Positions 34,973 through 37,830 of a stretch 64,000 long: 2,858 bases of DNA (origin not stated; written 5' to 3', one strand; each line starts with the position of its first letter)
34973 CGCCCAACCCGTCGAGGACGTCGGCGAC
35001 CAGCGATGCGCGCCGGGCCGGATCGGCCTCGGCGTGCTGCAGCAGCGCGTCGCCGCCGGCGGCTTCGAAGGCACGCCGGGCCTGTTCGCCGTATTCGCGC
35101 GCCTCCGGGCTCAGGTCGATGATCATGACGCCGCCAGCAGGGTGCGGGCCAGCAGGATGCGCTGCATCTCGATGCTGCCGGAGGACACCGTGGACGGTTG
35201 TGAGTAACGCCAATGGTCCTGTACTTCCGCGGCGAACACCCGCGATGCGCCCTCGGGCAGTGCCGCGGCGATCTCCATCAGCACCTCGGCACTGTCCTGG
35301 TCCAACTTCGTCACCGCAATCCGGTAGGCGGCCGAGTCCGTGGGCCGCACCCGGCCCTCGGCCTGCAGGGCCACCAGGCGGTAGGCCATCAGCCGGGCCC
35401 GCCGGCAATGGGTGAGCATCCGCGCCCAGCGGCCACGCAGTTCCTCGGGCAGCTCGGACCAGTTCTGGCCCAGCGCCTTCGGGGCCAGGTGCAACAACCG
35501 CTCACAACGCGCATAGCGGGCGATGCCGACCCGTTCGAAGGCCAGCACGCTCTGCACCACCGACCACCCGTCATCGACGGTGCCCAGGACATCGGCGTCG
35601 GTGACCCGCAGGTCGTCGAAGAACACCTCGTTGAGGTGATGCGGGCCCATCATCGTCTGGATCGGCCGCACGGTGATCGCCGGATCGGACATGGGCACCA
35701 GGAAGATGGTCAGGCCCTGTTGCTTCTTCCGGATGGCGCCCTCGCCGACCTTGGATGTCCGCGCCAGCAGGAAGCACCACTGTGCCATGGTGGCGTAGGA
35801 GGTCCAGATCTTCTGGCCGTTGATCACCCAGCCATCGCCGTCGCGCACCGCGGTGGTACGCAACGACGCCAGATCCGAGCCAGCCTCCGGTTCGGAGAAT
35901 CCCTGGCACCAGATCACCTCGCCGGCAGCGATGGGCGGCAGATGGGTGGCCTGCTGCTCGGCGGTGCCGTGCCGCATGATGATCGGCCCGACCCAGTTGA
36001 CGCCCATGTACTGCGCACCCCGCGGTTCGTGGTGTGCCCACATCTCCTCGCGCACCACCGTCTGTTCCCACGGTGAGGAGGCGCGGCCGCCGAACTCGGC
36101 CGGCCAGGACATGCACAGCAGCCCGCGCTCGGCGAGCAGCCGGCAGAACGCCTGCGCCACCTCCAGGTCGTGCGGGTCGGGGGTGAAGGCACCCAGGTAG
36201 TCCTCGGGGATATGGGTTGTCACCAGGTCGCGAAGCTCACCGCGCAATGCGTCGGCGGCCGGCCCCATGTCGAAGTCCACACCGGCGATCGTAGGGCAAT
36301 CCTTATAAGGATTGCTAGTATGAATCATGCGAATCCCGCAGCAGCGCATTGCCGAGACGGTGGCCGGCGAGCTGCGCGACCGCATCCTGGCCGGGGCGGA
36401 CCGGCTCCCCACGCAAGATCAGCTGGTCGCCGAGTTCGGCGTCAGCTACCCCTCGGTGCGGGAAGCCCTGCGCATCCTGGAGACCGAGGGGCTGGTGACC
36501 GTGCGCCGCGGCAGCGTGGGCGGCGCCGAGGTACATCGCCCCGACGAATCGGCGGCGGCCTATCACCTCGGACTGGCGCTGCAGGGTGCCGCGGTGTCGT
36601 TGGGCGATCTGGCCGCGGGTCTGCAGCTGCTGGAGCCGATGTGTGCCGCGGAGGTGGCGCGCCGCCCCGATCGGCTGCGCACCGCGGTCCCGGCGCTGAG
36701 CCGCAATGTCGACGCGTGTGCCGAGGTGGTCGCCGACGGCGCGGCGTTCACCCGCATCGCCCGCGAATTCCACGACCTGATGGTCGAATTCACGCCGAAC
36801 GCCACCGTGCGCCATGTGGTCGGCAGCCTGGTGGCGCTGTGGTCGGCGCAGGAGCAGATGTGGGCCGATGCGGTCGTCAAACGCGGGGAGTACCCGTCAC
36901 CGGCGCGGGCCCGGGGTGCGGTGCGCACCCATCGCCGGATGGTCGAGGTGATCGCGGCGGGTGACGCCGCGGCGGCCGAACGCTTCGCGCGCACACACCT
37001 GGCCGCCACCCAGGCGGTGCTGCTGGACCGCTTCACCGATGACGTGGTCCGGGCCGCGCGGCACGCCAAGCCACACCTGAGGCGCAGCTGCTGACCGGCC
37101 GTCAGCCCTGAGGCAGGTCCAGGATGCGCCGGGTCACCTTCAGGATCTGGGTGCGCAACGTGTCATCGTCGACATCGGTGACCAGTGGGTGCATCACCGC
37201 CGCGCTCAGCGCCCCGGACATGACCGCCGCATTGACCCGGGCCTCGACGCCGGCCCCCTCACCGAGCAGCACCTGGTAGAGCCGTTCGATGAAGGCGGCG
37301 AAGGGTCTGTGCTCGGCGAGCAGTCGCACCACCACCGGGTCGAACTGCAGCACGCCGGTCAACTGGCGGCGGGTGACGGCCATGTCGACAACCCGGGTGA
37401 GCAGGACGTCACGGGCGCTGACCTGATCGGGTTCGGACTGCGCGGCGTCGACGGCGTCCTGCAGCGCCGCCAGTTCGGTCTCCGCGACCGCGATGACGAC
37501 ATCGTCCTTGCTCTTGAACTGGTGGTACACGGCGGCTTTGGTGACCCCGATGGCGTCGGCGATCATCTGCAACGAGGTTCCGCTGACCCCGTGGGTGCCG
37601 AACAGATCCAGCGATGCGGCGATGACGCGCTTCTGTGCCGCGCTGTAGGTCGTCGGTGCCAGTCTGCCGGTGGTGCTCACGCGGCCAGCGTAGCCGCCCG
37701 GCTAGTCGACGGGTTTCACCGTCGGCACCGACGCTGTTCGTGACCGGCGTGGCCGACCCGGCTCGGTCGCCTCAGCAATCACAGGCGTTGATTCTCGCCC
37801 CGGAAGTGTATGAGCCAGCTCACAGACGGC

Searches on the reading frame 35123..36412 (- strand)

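Call 7: search_protein_families(library=pfam, proteins=[window:35123-36412:-])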
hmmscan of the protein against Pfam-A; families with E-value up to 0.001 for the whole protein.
window:35123-36412:- (429 aa): 3 families
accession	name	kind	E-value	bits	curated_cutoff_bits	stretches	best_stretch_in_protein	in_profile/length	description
PF02770.24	Acyl-CoA_dh_M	-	3.7e-22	78.7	33.3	1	169-267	1-96/97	Acyl-CoA dehydrogenase, middle domain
PF02771.21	Acyl-CoA_dh_N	-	2.5e-14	54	22.9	1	54-165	5-113/113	Acyl-CoA dehydrogenase, N-terminal domain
PF00441.29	Acyl-CoA_dh_1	-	2.7e-10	41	22.4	1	280-426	1-150/150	Acyl-CoA dehydrogenase, C-terminal domain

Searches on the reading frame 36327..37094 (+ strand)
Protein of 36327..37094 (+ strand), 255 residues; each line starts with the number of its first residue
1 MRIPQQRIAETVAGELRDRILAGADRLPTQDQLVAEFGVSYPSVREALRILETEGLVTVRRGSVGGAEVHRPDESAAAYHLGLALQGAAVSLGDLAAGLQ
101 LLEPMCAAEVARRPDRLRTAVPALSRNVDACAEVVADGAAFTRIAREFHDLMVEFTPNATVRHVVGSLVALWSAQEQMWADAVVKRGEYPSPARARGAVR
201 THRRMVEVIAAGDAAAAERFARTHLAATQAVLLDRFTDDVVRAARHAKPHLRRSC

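Call 7: search_protein_families(library=pfam, proteins=[window:36327-37094:+])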
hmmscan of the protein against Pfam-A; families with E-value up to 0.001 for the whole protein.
window:36327-37094:+ (255 aa): 4 families
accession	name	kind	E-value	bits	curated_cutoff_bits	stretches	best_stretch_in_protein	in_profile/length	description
PF07729.17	FCD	-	2.8e-16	60.5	24.3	1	100-226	7-124/125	FCD domain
PF00392.27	GntR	-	3.8e-14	52.5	27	1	9-63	2-60/64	Bacterial regulatory proteins, gntR family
PF02082.26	Rrf2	-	0.00016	22.2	30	1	25-87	21-83/132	Iron-dependent Transcriptional regulator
PF14502.12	HTH_41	-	0.00031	20.6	25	1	25-65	4-45/48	Helix-turn-helix domain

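Call 18: search_protein_families(library=ncbifam, proteins=[window:36327-37094:+])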
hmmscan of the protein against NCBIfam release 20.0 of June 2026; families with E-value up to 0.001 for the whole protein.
window:36327-37094:+ (255 aa): 17 families
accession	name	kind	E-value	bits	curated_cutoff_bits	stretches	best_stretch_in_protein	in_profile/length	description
NF003011.0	PRK03837.1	subfamily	2e-18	66.9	260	1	8-230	18-231/241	transcriptional regulator NanR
NF007001.0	PRK09464.1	equivalog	2.1e-11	43.9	330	1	2-240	5-240/254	pyruvate dehydrogenase complex transcriptional repressor PdhR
NF007741.0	PRK10421.1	equivalog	2.5e-11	43.4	311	1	6-63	6-67/262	transcriptional regulator LldR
TIGR03338.1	phnR_burk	equivalog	4.1e-09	36.4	271.5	1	124-229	112-210/212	phosphonate utilization associated transcriptional regulator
NF008571.0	PRK11523.1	equivalog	1.8e-07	30.8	396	1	6-63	7-68/258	transcriptional regulator ExuR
TIGR02325.1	C_P_lyase_phnF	equivalog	2.5e-07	30.5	156.8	1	6-63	11-68/238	phosphonate metabolism transcriptional regulator PhnF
TIGR02018.2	his_ut_repres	equivalog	5.7e-07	29.1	220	1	6-75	2-69/226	histidine utilization transcriptional repressor HutC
NF007588.0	PRK10225.1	equivalog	3.1e-06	26.7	442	1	5-234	7-233/257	Uxu operon transcriptional regulator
NF007442.0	PRK09990.1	equivalog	9.3e-06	25.2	301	1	5-236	8-239/256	transcriptional regulator GlcC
NF011575.0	PRK14999.1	equivalog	6.8e-05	22.3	424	1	10-77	19-84/241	histidine utilization repressor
NF007292.0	PRK09764.1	equivalog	0.00011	21.5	281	1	7-63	9-65/240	GntR family transcriptional regulator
TIGR02404.1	trehalos_R_Bsub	equivalog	0.00034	20.3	211.95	1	10-62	7-59/233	trehalose operon repressor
TIGR03337.1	phnR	equivalog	0.00035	20.3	296.75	1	8-58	6-56/231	phosphonate utilization transcriptional regulator PhnR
NF052441.1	TransRegRv0792c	equivalog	0.00039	19.7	400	1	8-65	21-77/260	Rv0792c family HTH-type transcriptional regulator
NF053730.1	TransRegRv1152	equivalog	0.00051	19.9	170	1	11-78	24-89/120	Rv1152 family transcriptional regulator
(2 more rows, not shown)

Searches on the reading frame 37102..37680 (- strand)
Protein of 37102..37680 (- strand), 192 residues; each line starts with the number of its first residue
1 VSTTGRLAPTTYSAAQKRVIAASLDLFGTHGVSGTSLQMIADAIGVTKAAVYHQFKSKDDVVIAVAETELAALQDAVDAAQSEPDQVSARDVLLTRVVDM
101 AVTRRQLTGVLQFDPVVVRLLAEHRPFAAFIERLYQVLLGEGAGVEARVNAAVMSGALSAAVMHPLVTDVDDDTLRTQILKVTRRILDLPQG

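Call 7: search_protein_families(library=pfam, proteins=[window:37102-37680:-])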
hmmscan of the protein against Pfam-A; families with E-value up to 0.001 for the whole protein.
window:37102-37680:- (192 aa): 1 family
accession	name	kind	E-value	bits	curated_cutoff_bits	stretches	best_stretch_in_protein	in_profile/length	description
PF00440.29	TetR_N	-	2e-14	53.5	24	1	20-65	2-47/47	Bacterial regulatory proteins, tetR family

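Call 18: search_protein_families(library=ncbifam, proteins=[window:37102-37680:-])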
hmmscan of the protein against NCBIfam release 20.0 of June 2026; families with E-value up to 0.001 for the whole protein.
window:37102-37680:- (192 aa): 18 families
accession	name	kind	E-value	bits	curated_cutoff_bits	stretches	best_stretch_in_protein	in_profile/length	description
NF007949.0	PRK10668.1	equivalog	4.1e-11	42.8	271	1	15-75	12-72/216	multidrug efflux transporter transcriptional repressor AcrR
NF051852.1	efflux_TF_MtrR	exception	8.7e-11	42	280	1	16-86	12-82/205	multidrug efflux system transcriptional repressor MtrR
NF041196.1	ScbR_bind_reg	equivalog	3.5e-10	40.4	150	1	16-100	8-86/191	ScbR family autoregulator-binding transcription factor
TIGR03613.1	RutR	equivalog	9.8e-10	38.6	368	1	13-96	7-90/202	pyrimidine utilization regulatory protein R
TIGR03968.1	mycofact_TetR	equivalog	3.5e-09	36.5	224.9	1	13-96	8-88/190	mycofactocin system transcriptional regulator MftR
NF007430.0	PRK09975.1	equivalog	2.4e-08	33.4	274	1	16-70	13-67/220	acrEF/envCD operon transcriptional regulator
NF011584.0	PRK15008.1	equivalog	4.1e-08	33.3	230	1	11-71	15-75/212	HTH-type transcriptional regulator RutR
NF001978.0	PRK00767.1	equivalog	5.3e-08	32.9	118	1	16-104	11-97/197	transcriptional regulator BetI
NF050111.1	TransRegSACE7040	equivalog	1.1e-07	32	250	1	17-110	4-98/186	SACE_7040 family transcriptional regulator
TIGR03384.1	betaine_BetI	equivalog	5.8e-07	29.4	201.3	1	16-90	10-82/189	choline-binding transcriptional repressor BetI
NF037937.1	septum_RefZ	equivalog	1.8e-06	28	180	1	17-97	2-82/195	forespore capture DNA-binding protein RefZ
NF053516.1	TranRepPrsAVib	equivalog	3e-06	27.2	300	1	14-82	6-74/208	TetR family transcriptional repressor PsrA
NF053878.1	FATransRegFadRBac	equivalog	1.2e-05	25.2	200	1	17-87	6-76/190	fatty acid metabolism transcriptional regulator FadR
NF053731.1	TransRegFasRMycb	equivalog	1.5e-05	24.9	330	1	15-82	12-79/199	HTH-type transcriptional activator FasR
NF058643.1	TranRegCurRPseudo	equivalog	2e-05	24.4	300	1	10-95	3-87/193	TetR family transcriptional repressor CurR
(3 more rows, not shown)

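Call 48: find_homologous_proteins(query=window:37102-37680:-, max_evalue=1e-15)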
Query window:37102-37680:- (192 aa): 5874 proteins with E <= 1e-15 among 6752 candidates; the best 120 are listed.
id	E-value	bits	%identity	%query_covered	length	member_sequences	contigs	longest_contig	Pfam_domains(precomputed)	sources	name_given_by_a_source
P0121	2.2e-112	391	100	100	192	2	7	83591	PF00440.30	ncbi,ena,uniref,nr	ncbi:TetR/AcrR family transcriptional regulator [Mycolicibacterium bacteremicum]|uniref:TetR/AcrR fa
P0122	5.7e-110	383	98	100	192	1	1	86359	PF00440.30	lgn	-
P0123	3.0e-109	380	97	100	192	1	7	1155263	PF00440.30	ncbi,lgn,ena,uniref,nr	ncbi:TetR/AcrR family transcriptional regulator [Mycolicibacterium bacteremicum]|uniref:TetR family 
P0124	7.3e-108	376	96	100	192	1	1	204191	PF00440.30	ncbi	ncbi:TetR/AcrR family transcriptional regulator [Mycobacterium sp. C31M]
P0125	9.6e-108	375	96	100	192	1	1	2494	PF00440.30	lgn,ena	-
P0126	2.4e-107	374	95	100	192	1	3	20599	PF00440.30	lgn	-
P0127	1.7e-104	365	93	100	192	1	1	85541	PF00440.30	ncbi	ncbi:TetR/AcrR family transcriptional regulator [Mycobacterium sp. NPDC003323]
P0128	2.0e-102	358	92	99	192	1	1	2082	PF00440.30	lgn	-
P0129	3.7e-102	357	92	98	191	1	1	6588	PF00440.30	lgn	-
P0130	5.0e-102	357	91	99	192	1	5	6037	PF00440.30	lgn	-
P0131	4.1e-101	354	92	99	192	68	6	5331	PF00440.30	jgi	jgi:AcrR family transcriptional regulator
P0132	1.9e-100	352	90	100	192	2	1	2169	PF00440.30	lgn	-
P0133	8.8e-100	350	89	99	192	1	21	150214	PF00440.30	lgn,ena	-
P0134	2.0e-99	348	88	100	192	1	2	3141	PF00440.30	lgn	-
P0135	1.0e-91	323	83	100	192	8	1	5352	PF00440.30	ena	-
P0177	1.6e-66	241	63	94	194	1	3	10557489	PF00440.30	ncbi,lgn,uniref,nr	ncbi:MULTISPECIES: helix-turn-helix domain-containing protein [Nocardia]|uniref:TetR/AcrR family tra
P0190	1.2e-65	239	64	93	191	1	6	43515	PF00440.30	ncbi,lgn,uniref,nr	ncbi:TetR/AcrR family transcriptional regulator [Mycolicibacterium monacense]|uniref:Transcriptional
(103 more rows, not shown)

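Call 49: find_encoding_contigs(protein=P0177, flank=10000, max_places=2)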
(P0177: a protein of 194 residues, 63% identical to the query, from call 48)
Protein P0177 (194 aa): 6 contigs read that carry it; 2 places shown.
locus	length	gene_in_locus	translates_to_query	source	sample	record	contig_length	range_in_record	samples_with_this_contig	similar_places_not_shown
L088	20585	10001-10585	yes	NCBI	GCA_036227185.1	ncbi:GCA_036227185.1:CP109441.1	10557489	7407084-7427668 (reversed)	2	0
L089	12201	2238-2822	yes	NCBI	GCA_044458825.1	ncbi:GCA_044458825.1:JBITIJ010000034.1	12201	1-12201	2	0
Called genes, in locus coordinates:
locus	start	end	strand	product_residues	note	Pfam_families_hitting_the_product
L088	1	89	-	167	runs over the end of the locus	-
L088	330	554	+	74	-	-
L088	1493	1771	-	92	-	PF03626:COX4_pro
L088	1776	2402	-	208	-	PF00510:COX3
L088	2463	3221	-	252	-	-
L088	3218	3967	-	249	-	-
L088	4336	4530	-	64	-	PF13602:ADH_zinc_N_2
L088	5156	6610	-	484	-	PF00171:Aldedh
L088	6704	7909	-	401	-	PF13556:HTH_30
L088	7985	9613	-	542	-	PF00083:Sugar_tr (weak), PF07690:MFS_1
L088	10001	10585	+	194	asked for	PF00440:TetR_N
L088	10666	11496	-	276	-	PF00106:adh_short, PF08659:KR, PF13561:adh_short_C2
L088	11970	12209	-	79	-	PF03626:COX4_pro (weak)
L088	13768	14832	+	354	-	PF00589:Phage_integrase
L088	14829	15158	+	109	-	PF13443:HTH_26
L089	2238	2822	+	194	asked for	PF00440:TetR_N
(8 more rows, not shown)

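Call 50: find_encoding_contigs(protein=P0190, flank=10000, max_places=1)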
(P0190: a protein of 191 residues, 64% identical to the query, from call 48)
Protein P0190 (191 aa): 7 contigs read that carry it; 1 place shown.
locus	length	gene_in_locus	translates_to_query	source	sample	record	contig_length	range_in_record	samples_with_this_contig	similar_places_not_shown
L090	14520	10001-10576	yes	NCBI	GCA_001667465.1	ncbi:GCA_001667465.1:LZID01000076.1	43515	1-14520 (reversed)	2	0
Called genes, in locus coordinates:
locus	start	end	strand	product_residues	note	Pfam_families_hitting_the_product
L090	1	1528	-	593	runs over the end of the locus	PF00890:FAD_binding_2, PF01266:DAO (weak), PF07992:Pyr_redox_2 (faint), PF12831:FAD_oxidored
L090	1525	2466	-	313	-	PF02900:LigB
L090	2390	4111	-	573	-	PF01494:FAD_binding_3, PF01946:Thi4 (faint)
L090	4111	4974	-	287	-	PF12146:Hydrolase_4, PF00561:Abhydrolase_1, PF12697:Abhydrolase_6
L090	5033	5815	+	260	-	PF09339:HTH_IclR, PF01614:IclR_C (weak)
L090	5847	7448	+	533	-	PF00890:FAD_binding_2, PF01266:DAO, PF03486:HI0933_like (weak), PF12831:FAD_oxidored (weak)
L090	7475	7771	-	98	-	PF03626:COX4_pro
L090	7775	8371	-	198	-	PF00510:COX3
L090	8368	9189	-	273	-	-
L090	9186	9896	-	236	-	-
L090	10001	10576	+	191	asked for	PF00440:TetR_N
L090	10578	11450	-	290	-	PF03308:MeaB, PF13604:AAA_30, PF01656:CbiA (weak), PF02492:cobW (weak)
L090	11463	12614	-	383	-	PF00108:Thiolase_N, PF02803:Thiolase_C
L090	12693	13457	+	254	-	PF00106:adh_short, PF08659:KR (faint), PF13561:adh_short_C2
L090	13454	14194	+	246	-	PF00106:adh_short, PF08659:KR, PF13561:adh_short_C2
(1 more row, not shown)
